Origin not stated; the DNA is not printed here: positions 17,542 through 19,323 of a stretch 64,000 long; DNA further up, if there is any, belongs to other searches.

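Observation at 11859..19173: Five-gene overlapping operon pairing an Fmt-like formyltransferase with a FemAB/GNAT-like transferase, plus MBL hydrolase, FAD oxidoreductase and a 908-aa polytopic membrane protein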

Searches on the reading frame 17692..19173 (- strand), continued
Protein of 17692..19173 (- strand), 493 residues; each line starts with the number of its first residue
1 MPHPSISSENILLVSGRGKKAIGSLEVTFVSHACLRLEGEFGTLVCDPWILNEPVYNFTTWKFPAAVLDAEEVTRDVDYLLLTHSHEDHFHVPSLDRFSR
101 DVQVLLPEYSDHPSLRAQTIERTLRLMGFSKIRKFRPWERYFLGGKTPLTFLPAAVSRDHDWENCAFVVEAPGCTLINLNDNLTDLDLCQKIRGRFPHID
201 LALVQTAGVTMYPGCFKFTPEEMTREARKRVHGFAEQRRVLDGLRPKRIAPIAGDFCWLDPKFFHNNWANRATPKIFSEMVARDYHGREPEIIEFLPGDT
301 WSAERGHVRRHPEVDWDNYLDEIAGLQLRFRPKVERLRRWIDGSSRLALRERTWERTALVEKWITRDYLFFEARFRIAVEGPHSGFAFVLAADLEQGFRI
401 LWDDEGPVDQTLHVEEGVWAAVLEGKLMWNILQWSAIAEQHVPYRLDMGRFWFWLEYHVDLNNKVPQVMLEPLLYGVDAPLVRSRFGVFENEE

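Call 65: search_solved_structures(query=A4, max_evalue=1, show_alignments=2)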
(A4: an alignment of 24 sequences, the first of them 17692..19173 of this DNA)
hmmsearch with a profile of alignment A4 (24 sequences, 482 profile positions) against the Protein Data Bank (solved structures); distinct sequences matched with E-value up to 1: 26.
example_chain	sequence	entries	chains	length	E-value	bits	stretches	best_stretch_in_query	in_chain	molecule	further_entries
8a90_A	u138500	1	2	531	1.7e-08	36.7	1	5-184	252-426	Non-heme diiron monooxygenase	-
4jo0_A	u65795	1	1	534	2.3e-07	33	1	7-233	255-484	CmlA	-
5kik_A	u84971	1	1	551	2.4e-07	32.9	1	7-233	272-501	CmlA protein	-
5kil_A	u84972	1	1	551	2.9e-07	32.7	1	7-233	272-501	CmlA protein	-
7atr_A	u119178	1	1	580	0.0027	19.6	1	192-278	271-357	Uncharacterized protein YejA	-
8fsq_A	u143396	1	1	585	0.0027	19.6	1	192-278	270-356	YejA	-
8fsr_A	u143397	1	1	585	0.0027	19.6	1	192-278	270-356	YejA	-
7z6f_E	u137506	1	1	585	0.0027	19.6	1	192-278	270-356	YejA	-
8fss_A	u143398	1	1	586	0.0027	19.6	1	192-278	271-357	YejA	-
3rpc_A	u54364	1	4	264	0.022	16.6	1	8-92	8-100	possible metal-dependent hydrolase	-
3x2z_A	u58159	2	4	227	0.023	16.5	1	5-71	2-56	UPF0173 metal-dependent hydrolase TM_1162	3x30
6hrg_A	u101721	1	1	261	0.026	16.3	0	3-70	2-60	UPF0173 metal-dependent hydrolase Igni_1254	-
5y70_A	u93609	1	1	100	0.086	14.6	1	295-378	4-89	Kinetoplastid membrane protein 11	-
7f0k_A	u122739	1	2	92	0.098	14.4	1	295-378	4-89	Kinetoplastid membrane protein KMP-11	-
6vbu_7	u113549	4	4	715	0.24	13.1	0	306-374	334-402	Bardet-Biedl syndrome 7 protein homolog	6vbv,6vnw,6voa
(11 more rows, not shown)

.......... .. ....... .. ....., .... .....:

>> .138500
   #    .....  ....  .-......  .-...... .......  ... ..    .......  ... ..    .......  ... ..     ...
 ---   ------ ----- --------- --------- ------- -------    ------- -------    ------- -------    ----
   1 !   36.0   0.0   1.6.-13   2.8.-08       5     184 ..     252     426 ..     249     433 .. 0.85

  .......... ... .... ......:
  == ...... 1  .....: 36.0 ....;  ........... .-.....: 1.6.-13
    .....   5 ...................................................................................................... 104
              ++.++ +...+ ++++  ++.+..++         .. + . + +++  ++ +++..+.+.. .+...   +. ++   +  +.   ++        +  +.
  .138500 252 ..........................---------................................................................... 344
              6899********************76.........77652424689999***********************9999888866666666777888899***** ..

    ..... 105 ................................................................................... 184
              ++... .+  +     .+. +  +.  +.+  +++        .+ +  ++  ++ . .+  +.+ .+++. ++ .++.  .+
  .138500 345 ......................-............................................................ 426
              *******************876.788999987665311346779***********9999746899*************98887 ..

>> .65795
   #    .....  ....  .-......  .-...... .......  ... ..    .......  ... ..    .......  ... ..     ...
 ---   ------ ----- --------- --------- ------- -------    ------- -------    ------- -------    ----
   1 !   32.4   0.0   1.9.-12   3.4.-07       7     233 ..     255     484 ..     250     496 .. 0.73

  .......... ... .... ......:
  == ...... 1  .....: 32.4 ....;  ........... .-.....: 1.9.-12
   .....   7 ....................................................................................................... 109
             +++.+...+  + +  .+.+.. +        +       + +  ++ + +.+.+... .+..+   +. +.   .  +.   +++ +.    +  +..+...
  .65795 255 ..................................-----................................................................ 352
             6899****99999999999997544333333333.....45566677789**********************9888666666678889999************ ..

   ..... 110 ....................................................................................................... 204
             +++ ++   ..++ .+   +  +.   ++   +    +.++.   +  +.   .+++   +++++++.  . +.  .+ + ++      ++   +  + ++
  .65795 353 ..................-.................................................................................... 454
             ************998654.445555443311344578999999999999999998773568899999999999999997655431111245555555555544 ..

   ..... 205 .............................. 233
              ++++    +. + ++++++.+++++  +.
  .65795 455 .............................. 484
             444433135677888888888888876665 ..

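Call 75: search_protein_representatives(alignment_id=A4)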
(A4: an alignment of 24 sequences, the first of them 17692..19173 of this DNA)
Query: 24 sequences, 482 profile positions. Proteins with E-value up to 0.001 (for the whole library): 3148; up to 1e-10: 1201; up to 1e-30: 52. The best 150 are listed.
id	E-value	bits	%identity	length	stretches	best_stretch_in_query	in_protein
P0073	7.0e-213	724.0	-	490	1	3-478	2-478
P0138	1.3e-170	584.6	-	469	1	6-471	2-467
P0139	8.0e-168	575.4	-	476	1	7-470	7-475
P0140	9.5e-149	512.5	-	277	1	2-278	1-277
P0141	3.5e-140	484.2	-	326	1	167-477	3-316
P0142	1.3e-134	465.8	-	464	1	5-460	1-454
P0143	1.7e-126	439.1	-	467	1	6-469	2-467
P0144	6.4e-108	377.8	-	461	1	5-452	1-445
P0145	7.7e-105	367.7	-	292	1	191-477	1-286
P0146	1.1e-91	324.3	-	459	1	7-447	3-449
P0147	2.1e-84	300.3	-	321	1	5-321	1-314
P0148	4.0e-83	296.1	-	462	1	2-447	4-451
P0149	2.0e-82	293.8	-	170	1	3-166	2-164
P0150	3.5e-82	293.0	-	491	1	5-441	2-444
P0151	2.2e-80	287.0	-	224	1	128-350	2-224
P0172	3.7e-36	141.2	-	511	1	5-293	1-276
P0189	1.2e-30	123.1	-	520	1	5-281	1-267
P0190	1.5e-30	122.7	-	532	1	6-317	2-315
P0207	1.4e-28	116.2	-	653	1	3-284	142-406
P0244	6.0e-26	107.5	-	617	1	4-290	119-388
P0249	8.5e-26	107.0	-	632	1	3-290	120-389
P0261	1.9e-25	105.9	-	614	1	5-283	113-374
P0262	2.0e-25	105.8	-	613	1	5-338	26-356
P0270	6.0e-25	104.2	-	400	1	2-290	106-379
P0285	2.7e-24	102.1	-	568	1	6-248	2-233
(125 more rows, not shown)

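Call 76: search_protein_families(library=pfam, proteins=[P0207, P0244, P0249, P0261, P0270, P0262, P0172, P0189, P0190, P0285], max_evalue=0.001)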
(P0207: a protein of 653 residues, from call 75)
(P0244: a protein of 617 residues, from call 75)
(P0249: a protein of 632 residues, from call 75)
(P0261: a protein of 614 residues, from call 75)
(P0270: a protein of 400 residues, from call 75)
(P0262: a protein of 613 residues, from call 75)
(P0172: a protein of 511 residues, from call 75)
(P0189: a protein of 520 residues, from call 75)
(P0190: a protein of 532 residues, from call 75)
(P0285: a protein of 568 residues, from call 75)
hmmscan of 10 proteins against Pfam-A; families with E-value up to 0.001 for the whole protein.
P0207 (653 aa): 3 families
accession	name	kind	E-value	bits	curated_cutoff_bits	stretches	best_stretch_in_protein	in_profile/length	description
PF13483.12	Lactamase_B_3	-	4.6e-11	43.4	24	1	145-227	1-58/160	Beta-lactamase superfamily domain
PF00355.32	Rieske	-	1.4e-07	31.8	20.3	1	56-103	33-82/88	Rieske [2Fe-2S] domain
PF12706.13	Lactamase_B_2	-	8.8e-07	29.1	27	1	164-263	4-109/200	Beta-lactamase superfamily domain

P0244 (617 aa): 4 families
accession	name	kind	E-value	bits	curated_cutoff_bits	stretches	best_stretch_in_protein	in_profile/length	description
PF00355.32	Rieske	-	1.7e-13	50.7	20.3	1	5-87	2-88/88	Rieske [2Fe-2S] domain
PF13483.12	Lactamase_B_3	-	4.2e-09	37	24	1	122-234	2-86/160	Beta-lactamase superfamily domain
PF12706.13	Lactamase_B_2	-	1.1e-05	25.5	27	1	140-237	4-107/200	Beta-lactamase superfamily domain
PF08984.16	DUF1858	-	0.00025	21.5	32.2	1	562-598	17-58/59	Domain of unknown function (DUF1858)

P0249 (632 aa): 3 families
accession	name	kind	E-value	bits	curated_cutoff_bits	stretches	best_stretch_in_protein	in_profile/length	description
PF00355.32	Rieske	-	9.3e-13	48.4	20.3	1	10-84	9-88/88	Rieske [2Fe-2S] domain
PF12706.13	Lactamase_B_2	-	9.3e-11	42.1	27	1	141-285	3-163/200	Beta-lactamase superfamily domain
PF13483.12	Lactamase_B_3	-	8.5e-08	32.8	24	1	124-268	2-113/160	Beta-lactamase superfamily domain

P0261 (614 aa): 4 families
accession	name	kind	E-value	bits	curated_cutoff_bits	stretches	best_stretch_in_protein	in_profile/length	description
PF00355.32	Rieske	-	5.2e-10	39.6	20.3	1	4-77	3-81/88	Rieske [2Fe-2S] domain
PF13483.12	Lactamase_B_3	-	7.3e-10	39.5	24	1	115-191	2-58/160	Beta-lactamase superfamily domain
PF12706.13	Lactamase_B_2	-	1.7e-05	25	27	1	131-223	2-99/200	Beta-lactamase superfamily domain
PF00753.33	Lactamase_B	-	0.00065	20.1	22.7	0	131-175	17-57/196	Metallo-beta-lactamase superfamily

P0270 (400 aa): 3 families
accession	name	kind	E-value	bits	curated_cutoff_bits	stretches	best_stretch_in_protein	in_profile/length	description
PF13483.12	Lactamase_B_3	-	2.4e-10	41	24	1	111-195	2-58/160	Beta-lactamase superfamily domain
PF00355.32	Rieske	-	7.5e-10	39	20.3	1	3-69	4-75/88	Rieske [2Fe-2S] domain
PF12706.13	Lactamase_B_2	-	1.1e-08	35.3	27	1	128-247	3-130/200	Beta-lactamase superfamily domain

P0262 (613 aa): 2 families
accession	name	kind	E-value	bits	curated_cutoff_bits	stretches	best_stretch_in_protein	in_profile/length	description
PF00355.32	Rieske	-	1.6e-08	34.8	20.3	1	471-525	23-78/88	Rieske [2Fe-2S] domain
PF13483.12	Lactamase_B_3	-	0.00034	21.1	24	1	27-127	1-58/160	Beta-lactamase superfamily domain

P0172 (511 aa): 5 families
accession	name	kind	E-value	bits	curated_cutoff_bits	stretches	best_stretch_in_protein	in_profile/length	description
PF13483.12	Lactamase_B_3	-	1.4e-08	35.4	24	1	2-126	1-85/160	Beta-lactamase superfamily domain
PF12706.13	Lactamase_B_2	-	8.2e-08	32.5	27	1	20-126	3-115/200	Beta-lactamase superfamily domain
PF00355.32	Rieske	-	3.8e-07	30.4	20.3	1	446-500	33-85/88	Rieske [2Fe-2S] domain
PF00753.33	Lactamase_B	-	1.6e-06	28.6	22.7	1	13-98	11-92/196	Metallo-beta-lactamase superfamily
PF25451.1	SCP2_Rv3818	-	2e-05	25.2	28.2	1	319-413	5-100/119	Rv3818-like, SCP2-like domain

P0189 (520 aa): 2 families
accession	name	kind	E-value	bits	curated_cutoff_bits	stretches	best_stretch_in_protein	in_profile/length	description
PF00355.32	Rieske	-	4.5e-08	33.3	20.3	1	443-498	25-78/88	Rieske [2Fe-2S] domain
PF13483.12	Lactamase_B_3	-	1e-06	29.3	24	1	2-217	1-158/160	Beta-lactamase superfamily domain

P0190 (532 aa): 4 families
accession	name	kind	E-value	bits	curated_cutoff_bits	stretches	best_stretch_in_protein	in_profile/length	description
PF25451.1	SCP2_Rv3818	-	7e-08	33.2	28.2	1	327-445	2-112/119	Rv3818-like, SCP2-like domain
PF00355.32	Rieske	-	4.1e-07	30.3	20.3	1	473-518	39-81/88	Rieske [2Fe-2S] domain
PF13483.12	Lactamase_B_3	-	4.4e-06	27.2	24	1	3-102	2-58/160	Beta-lactamase superfamily domain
PF12706.13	Lactamase_B_2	-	1.4e-05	25.2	27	1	20-135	3-116/200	Beta-lactamase superfamily domain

P0285 (568 aa): 4 families
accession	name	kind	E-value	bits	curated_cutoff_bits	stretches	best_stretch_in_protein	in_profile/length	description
PF25451.1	SCP2_Rv3818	-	6.1e-32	110.8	28.2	1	325-447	1-118/119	Rv3818-like, SCP2-like domain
PF00355.32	Rieske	-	6e-07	29.7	20.3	1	470-515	37-79/88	Rieske [2Fe-2S] domain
PF13483.12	Lactamase_B_3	-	1.5e-06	28.7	24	1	2-146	1-106/160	Beta-lactamase superfamily domain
PF12706.13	Lactamase_B_2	-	1.5e-05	25.1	27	1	20-169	3-163/200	Beta-lactamase superfamily domain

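Call 95: list_cluster_members(proteins=[P0018, P0006, P0001, window:14585-15943:-, window:14585-15937:-])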
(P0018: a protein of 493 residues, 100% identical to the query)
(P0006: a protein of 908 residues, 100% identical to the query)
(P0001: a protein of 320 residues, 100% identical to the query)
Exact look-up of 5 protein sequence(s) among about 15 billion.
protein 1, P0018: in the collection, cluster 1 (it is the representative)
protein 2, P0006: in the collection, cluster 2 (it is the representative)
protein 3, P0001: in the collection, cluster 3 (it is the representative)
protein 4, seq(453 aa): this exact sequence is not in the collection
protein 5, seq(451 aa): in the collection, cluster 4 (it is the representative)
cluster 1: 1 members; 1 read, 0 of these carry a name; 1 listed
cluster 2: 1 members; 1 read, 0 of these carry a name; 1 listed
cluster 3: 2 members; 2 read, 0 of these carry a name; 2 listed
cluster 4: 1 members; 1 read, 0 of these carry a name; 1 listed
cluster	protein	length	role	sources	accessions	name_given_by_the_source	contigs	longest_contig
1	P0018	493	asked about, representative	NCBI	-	-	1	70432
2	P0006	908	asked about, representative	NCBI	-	-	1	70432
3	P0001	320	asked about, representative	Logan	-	-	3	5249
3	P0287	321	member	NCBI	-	-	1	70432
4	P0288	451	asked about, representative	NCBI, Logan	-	-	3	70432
